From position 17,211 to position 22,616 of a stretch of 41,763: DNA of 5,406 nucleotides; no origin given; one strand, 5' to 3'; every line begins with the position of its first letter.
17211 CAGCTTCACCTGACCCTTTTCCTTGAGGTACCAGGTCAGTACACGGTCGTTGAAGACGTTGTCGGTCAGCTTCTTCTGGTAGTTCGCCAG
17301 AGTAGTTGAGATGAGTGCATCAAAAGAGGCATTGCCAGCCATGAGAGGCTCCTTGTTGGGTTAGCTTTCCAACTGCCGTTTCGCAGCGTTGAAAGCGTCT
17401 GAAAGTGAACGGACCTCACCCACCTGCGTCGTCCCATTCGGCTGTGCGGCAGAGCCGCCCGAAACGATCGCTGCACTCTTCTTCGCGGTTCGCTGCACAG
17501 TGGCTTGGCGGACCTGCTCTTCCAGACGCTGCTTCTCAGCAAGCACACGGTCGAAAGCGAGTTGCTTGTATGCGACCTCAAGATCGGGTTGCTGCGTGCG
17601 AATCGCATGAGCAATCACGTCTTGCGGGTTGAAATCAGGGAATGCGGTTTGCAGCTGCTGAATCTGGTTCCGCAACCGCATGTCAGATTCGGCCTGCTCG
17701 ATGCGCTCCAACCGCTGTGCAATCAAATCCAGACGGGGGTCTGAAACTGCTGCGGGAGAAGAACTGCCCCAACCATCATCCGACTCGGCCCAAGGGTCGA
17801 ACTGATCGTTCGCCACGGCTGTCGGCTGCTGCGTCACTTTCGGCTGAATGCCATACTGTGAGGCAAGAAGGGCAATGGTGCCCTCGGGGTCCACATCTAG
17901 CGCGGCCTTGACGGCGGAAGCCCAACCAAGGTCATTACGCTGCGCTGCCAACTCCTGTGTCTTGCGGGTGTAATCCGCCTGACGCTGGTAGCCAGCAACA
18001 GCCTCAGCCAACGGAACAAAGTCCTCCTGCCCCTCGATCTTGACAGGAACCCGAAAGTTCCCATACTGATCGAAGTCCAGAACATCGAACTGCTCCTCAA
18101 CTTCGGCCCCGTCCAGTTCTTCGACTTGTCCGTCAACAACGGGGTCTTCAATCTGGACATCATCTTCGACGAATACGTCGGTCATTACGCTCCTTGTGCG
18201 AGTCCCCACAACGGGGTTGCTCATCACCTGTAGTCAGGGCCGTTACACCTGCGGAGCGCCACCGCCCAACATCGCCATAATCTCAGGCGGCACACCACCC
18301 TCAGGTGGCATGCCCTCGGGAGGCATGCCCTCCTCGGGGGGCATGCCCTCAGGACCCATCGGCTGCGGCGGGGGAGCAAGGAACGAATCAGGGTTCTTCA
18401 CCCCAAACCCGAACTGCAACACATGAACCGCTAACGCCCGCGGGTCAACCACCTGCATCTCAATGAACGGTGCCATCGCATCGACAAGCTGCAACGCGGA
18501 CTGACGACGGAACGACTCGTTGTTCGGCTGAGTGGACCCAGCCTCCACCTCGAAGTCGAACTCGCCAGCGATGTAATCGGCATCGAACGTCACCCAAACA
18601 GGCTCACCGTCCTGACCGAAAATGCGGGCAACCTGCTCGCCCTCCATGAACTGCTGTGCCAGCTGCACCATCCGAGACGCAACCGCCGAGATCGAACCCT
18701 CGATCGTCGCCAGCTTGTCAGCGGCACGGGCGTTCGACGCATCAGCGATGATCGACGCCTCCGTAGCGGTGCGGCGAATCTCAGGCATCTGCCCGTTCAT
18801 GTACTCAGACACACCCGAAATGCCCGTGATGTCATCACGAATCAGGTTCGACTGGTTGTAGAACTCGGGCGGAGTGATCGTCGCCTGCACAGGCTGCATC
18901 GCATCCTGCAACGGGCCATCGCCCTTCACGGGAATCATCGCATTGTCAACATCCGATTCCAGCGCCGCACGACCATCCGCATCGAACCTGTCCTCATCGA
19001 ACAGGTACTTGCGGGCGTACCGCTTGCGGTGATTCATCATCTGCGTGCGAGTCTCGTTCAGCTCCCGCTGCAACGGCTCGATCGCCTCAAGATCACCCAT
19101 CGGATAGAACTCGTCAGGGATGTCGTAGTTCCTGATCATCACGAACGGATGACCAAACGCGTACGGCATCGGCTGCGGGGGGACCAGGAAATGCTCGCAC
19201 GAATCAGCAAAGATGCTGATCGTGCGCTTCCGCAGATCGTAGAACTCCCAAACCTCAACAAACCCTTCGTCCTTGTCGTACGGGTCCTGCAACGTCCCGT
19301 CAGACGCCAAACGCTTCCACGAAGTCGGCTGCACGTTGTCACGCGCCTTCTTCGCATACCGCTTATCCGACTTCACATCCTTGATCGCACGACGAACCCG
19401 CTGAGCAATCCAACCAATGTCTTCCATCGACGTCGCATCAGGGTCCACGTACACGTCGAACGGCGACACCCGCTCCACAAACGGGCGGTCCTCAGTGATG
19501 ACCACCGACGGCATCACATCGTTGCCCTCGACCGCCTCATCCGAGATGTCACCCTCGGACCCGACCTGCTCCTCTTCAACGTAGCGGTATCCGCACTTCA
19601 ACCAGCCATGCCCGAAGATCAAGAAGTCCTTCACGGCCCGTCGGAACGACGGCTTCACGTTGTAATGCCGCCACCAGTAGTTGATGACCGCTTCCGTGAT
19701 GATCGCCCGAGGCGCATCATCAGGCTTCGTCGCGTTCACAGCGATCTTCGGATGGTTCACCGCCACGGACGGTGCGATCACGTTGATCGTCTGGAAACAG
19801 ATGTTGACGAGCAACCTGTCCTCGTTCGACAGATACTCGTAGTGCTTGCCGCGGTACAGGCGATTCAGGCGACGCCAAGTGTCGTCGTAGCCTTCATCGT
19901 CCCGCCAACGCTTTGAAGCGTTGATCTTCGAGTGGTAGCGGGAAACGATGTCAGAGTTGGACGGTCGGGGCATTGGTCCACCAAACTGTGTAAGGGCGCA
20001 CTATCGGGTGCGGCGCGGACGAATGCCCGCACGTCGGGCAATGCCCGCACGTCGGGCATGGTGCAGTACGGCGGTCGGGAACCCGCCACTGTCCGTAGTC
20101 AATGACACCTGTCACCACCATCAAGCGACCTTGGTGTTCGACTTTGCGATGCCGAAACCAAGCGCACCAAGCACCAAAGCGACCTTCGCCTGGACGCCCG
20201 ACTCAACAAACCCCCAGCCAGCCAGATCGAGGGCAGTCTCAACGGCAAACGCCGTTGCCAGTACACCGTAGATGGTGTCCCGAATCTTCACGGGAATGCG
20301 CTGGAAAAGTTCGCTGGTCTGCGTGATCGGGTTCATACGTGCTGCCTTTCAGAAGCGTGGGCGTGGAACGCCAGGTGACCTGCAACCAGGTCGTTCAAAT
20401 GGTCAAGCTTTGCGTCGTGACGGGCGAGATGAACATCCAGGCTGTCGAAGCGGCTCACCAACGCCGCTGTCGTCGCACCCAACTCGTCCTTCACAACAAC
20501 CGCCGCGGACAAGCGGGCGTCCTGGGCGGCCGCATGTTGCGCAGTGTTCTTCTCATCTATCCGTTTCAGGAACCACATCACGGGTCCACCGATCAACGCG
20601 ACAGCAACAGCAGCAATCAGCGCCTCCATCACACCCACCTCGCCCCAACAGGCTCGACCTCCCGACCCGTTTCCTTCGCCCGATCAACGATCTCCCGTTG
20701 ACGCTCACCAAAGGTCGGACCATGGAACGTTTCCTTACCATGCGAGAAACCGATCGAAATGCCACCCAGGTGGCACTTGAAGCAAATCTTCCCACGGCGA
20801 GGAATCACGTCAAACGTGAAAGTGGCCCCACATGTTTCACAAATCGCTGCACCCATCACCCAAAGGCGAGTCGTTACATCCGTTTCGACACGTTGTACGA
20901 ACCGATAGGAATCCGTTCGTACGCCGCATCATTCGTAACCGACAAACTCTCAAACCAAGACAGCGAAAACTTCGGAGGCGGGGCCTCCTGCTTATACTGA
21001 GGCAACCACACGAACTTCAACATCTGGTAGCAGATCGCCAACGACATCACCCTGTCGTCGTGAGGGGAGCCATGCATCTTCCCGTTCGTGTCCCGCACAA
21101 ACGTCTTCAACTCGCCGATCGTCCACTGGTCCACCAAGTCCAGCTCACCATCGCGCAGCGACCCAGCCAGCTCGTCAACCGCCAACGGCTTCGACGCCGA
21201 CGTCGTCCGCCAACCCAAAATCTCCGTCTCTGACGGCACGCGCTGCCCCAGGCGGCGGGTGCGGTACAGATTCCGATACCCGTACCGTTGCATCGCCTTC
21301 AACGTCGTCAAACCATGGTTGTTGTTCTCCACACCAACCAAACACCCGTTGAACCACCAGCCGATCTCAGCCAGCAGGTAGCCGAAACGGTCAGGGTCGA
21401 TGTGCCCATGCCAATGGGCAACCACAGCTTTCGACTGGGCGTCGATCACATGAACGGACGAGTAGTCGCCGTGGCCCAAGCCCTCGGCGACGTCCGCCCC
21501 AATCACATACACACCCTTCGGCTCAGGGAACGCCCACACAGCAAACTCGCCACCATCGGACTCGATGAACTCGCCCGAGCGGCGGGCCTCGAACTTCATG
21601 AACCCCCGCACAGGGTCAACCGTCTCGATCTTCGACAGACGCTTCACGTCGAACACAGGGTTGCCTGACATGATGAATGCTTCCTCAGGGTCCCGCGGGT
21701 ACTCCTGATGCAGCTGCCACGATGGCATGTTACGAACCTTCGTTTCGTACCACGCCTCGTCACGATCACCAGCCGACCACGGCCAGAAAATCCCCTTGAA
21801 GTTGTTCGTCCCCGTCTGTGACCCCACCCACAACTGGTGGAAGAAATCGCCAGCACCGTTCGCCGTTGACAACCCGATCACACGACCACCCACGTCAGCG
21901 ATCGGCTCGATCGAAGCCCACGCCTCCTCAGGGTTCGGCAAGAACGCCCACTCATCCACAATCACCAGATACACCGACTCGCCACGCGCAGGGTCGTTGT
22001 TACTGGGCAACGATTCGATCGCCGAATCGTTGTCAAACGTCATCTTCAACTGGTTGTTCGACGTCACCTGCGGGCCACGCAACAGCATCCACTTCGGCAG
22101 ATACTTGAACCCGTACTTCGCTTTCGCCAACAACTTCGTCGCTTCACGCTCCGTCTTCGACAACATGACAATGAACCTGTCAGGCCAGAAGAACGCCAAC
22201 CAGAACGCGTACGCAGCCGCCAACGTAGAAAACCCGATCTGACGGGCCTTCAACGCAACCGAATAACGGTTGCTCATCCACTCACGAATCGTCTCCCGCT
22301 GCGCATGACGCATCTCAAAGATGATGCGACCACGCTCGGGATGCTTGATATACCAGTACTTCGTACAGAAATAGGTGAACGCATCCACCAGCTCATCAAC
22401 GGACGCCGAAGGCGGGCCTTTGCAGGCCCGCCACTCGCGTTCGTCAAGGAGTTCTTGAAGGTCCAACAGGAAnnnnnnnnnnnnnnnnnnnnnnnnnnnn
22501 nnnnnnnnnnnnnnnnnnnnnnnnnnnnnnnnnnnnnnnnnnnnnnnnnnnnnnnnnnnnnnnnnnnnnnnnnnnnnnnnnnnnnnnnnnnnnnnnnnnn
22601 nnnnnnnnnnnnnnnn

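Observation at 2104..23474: Rigidly spaced start-associated motif on the late strand: GTAACG-N16-ATG with a conserved (G)GTGATG, seven copies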

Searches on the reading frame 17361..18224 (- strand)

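Call 8: search_protein_families(library=phrogs, proteins=[window:17361-18224:-], max_evalue=0.001)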
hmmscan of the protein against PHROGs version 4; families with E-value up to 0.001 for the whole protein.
window:17361-18224:- (287 aa): 1 family
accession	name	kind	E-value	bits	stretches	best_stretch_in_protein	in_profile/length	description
phrog_3927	-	head and packaging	1.3e-11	45.6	1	23-98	64-135/342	head scaffolding protein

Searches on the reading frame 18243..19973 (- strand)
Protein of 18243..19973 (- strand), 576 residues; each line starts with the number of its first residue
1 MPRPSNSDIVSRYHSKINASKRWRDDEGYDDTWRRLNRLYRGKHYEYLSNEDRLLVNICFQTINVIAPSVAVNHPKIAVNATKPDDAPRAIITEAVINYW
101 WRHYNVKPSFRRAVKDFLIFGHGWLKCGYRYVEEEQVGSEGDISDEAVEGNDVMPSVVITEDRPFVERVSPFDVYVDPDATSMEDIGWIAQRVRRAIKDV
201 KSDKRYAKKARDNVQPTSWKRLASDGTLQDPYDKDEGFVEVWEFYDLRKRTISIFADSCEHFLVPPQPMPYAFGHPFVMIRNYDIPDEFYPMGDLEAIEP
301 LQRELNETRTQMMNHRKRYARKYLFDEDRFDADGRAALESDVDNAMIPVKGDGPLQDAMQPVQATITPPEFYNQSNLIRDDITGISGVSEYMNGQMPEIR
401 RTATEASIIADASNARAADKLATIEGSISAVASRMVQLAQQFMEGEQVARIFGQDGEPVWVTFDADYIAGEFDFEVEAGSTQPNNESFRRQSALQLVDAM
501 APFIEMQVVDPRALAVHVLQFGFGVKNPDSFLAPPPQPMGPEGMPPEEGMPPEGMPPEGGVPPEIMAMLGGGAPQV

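Call 8: search_protein_families(library=phrogs, proteins=[window:18243-19973:-], max_evalue=0.001)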
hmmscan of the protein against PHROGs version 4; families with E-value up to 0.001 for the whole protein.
window:18243-19973:- (576 aa): 5 families
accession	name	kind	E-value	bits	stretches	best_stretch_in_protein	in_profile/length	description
phrog_156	-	head and packaging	4.2e-31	109.1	1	11-510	17-542/681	portal protein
phrog_1216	-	head and packaging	3.7e-20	73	1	79-548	92-609/714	portal protein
phrog_332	-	connector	3.4e-18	66.3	1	94-443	111-430/560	head-tail adaptor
phrog_12082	-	head and packaging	9.5e-10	38.5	1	10-396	21-416/715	portal protein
phrog_533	-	head and packaging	3.2e-06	27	1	278-469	236-433/495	portal protein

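Call 21: find_related_loci(query=window:18243-19973:-, collection=viral_contigs, flank=10000)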
Query window:18243-19973:- (576 aa) in viral_contigs; peptide patterns used: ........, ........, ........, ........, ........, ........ (x = any residue, [..] = any of these).
599 stretches matched a pattern (row limit reached: there are more); 598 encode a relative of the query (tblastn E <= 1e-3); the best 80 are kept; 80 distinct loci.
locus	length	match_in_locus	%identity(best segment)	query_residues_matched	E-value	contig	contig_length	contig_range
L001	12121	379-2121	69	1-576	0e+0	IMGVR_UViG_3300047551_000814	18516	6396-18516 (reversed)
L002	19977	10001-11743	69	1-576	0e+0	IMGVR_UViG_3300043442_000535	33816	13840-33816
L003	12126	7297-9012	68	1-572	0e+0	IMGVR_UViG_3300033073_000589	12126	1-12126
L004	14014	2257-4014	68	1-574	0e+0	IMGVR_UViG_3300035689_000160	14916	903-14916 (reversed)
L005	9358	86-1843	68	1-574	0e+0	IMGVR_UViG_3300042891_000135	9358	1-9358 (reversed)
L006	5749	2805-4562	68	1-574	0e+0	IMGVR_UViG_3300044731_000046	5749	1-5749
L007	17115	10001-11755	68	1-574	0e+0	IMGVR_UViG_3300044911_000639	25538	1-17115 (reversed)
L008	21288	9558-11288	68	1-570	0e+0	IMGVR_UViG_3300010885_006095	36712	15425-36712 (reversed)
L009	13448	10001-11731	68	1-570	0e+0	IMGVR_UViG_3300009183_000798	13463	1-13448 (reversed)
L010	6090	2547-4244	68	1-561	0e+0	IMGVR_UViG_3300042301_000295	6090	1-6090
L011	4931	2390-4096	68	1-564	0e+0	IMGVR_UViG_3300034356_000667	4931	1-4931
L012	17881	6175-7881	68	1-564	0e+0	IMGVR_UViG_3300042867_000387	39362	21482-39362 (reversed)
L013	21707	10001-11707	68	1-574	0e+0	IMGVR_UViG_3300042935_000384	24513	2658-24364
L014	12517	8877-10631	68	1-574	0e+0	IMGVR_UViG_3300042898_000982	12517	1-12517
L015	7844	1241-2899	68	1-553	0e+0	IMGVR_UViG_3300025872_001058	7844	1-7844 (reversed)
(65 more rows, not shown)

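Call 37: search_dna_similar(query=window:18243-19973:-, collection=phages, mode=protein, max_rows=30)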
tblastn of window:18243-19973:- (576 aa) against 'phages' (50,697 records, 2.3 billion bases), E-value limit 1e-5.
Records with a match: 4; places in all: 4; records where one place covers at least 80% of the query: 1.
Best place of each record, by identity: <60% 4.
By first word of the organism name: Microcystis 2; Caudoviricetes 1; Rhizobium 1.
By host as written in the record: - 1; Rhizobium phaseoli INC1-2 1; Microcystis sp. SG03 1; Microcystis aeruginosa FACHB-1326 1.
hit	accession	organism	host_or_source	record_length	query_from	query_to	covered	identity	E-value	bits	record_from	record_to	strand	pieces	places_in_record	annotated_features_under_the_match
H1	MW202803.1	Caudoviricetes sp.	Manatee Spring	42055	12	532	90%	43.5%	6e-141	457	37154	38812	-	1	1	head to tail joining protein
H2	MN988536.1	Rhizobium phage RHph_N65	Rhizobium phaseoli INC1-2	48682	231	520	50%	26.2%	1e-15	87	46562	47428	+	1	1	hypothetical protein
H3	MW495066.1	Microcystis phage MaAM05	Microcystis sp. SG03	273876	159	463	53%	23.0%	5e-9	66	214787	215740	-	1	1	hypothetical protein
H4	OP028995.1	Microcystis phage Mae-Yong1326-1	Microcystis aeruginosa FACHB-1326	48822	229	487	45%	26.5%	3e-7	60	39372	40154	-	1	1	portal protein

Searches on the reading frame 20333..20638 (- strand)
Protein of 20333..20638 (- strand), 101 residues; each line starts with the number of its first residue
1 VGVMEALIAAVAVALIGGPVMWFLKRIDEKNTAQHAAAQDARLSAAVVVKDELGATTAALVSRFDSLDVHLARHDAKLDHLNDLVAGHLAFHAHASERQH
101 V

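Call 8: search_protein_families(library=phrogs, proteins=[window:20333-20638:-], max_evalue=0.001)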
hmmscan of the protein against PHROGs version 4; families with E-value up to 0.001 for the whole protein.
window:20333-20638:- (101 aa): 0 families

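Call 11: search_protein_families(library=pfam, proteins=[window:20333-20638:-], max_evalue=0.01)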
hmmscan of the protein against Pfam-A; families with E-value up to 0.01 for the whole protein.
window:20333-20638:- (101 aa): 1 family
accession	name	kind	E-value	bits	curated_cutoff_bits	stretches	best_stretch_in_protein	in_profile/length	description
PF18920.5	DUF5671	-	0.0096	16.2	28.4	0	4-48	42-83/132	Domain of unknown function (DUF5671)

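Call 74: search_protein_families(library=pfam, proteins=[window:20333-20629:-], max_evalue=0.1)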
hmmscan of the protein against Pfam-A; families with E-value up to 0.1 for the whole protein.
window:20333-20629:- (98 aa): 2 families
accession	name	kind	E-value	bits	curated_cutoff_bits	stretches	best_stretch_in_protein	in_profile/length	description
PF18920.5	DUF5671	-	0.015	15.6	28.4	1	2-45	43-83/132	Domain of unknown function (DUF5671)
PF19802.4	DUF6285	-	0.024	15.7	28.1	1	28-87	27-85/91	Domain of unknown function (DUF6285)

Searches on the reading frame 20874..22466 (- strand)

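Call 8: search_protein_families(library=phrogs, proteins=[window:20874-22466:-], max_evalue=0.001)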
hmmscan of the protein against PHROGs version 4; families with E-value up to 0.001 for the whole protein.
window:20874-22466:- (530 aa): 11 families
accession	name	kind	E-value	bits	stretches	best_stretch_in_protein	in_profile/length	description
phrog_38407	-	unknown function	1.2e-36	127.5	1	234-482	83-347/370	-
phrog_2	-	head and packaging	3e-34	119.9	1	43-488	248-598/807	terminase large subunit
phrog_5989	-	head and packaging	2.4e-26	93.7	1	31-175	122-262/347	terminase large subunit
phrog_24361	-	head and packaging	9.1e-24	85.1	1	349-483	1-138/162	terminase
phrog_7579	-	head and packaging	2.1e-16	60.9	1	65-224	15-169/239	terminase large subunit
phrog_36964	-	head and packaging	4.3e-15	55.8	1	80-352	435-704/890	terminase large subunit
phrog_26724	-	unknown function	2.8e-08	34.5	1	38-151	21-131/192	-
phrog_38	-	head and packaging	1.6e-07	31.4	1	26-117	269-357/760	terminase large subunit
phrog_9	-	head and packaging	2.1e-05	24.5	1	74-212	231-371/812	terminase large subunit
phrog_6681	-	head and packaging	6.2e-05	22.5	0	71-204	182-331/758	terminase large subunit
phrog_15503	-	unknown function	0.00015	22.3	1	50-176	69-195/245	-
